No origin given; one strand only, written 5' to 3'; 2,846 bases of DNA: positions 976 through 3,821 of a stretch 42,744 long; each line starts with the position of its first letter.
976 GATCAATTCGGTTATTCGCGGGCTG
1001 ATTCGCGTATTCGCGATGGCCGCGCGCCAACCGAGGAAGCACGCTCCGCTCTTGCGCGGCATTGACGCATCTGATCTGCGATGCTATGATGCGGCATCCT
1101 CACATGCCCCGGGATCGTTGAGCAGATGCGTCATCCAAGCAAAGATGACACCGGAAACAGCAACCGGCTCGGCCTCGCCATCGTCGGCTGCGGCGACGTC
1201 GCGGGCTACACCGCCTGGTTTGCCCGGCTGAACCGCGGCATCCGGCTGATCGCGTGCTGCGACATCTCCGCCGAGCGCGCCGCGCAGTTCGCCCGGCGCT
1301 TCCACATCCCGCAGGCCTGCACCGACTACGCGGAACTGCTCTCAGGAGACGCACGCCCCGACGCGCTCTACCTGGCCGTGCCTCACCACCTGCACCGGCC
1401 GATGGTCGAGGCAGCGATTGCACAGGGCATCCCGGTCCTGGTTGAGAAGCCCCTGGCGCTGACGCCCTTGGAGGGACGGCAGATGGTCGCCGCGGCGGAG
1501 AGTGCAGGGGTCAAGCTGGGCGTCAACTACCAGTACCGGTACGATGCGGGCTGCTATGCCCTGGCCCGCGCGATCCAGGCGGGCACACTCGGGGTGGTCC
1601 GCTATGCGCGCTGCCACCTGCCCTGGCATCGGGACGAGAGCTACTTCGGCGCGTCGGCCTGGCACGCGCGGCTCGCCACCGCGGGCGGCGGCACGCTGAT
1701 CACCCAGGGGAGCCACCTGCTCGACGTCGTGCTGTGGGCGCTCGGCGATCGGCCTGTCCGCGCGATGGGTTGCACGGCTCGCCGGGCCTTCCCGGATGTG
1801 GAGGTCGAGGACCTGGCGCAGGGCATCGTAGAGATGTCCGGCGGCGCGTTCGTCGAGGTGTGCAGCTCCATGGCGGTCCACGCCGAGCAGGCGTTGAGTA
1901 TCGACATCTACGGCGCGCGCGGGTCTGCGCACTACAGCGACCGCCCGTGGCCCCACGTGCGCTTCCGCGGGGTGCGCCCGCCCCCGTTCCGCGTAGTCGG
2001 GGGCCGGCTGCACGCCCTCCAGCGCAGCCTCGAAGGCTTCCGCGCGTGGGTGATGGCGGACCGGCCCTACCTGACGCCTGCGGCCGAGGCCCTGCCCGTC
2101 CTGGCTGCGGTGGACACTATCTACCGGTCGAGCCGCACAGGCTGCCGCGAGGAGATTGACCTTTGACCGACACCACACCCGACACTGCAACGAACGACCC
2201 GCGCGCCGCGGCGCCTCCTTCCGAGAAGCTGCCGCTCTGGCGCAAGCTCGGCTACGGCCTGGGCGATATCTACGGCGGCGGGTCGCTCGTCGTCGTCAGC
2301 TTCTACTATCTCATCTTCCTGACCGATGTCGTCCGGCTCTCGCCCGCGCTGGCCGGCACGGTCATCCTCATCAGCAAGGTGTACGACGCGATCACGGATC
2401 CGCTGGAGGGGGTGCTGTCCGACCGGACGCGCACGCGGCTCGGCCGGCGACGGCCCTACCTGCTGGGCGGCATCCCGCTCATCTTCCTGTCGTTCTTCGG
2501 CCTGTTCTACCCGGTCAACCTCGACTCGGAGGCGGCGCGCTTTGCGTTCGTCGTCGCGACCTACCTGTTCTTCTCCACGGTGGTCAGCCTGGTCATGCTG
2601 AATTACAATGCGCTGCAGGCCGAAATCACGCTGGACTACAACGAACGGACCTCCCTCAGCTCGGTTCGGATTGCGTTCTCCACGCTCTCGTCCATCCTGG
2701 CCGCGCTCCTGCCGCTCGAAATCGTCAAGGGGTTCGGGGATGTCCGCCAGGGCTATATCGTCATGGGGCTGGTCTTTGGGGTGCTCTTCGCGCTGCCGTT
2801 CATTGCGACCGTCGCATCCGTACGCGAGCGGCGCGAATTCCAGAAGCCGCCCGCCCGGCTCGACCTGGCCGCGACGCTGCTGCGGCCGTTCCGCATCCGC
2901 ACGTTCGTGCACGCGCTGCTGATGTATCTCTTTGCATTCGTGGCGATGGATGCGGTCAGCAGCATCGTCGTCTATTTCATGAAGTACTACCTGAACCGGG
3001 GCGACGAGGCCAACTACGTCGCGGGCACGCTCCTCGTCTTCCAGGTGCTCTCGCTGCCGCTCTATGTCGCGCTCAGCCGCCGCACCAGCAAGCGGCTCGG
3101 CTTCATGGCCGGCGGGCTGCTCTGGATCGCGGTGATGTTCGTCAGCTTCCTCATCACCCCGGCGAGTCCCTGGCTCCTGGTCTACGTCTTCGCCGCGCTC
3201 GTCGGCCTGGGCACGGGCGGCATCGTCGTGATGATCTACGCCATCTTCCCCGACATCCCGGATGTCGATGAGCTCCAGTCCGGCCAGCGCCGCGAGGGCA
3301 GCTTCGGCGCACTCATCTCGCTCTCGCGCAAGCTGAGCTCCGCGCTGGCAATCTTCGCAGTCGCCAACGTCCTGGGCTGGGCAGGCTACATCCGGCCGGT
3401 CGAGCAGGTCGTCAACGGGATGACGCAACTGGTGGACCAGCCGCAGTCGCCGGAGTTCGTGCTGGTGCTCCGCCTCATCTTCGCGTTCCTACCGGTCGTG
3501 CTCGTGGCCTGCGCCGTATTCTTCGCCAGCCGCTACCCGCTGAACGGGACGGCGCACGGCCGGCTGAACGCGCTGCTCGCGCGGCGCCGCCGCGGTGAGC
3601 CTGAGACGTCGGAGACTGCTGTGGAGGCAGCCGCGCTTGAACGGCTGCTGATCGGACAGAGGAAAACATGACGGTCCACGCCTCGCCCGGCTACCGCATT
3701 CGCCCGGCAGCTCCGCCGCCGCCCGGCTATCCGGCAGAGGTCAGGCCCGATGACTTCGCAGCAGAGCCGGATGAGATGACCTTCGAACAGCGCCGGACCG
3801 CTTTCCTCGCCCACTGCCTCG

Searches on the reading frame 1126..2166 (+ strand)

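Call 10: search_protein_families(library=pfam, proteins=[window:1126-2166:+], max_evalue=0.001)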
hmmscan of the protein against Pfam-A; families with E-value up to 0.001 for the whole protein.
window:1126-2166:+ (346 aa): 3 families
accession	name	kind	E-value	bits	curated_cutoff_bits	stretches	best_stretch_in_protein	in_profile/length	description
PF01408.29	GFO_IDH_MocA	-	8e-24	85.1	24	1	17-135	3-120/120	Oxidoreductase family, NAD-binding Rossmann fold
PF22725.1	GFO_IDH_MocA_C3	-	4.9e-23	81.9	27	1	146-268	4-123/124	GFO/IDH/MocA C-terminal domain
PF02894.22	GFO_IDH_MocA_C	-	1.8e-13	51.2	22.9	1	149-274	3-136/218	Oxidoreductase family, C-terminal alpha/beta domain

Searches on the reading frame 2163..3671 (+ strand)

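Call 10: search_protein_families(library=pfam, proteins=[window:2163-3671:+], max_evalue=0.001)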
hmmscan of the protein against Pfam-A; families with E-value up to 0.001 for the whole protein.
window:2163-3671:+ (502 aa): 2 families
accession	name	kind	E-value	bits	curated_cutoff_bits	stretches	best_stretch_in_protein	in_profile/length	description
PF13347.12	MFS_2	-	5e-84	282.8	27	1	30-461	1-426/427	MFS/sugar transport protein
PF07690.21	MFS_1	-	6.3e-15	55.4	33.4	2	46-274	17-226/347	Major Facilitator Superfamily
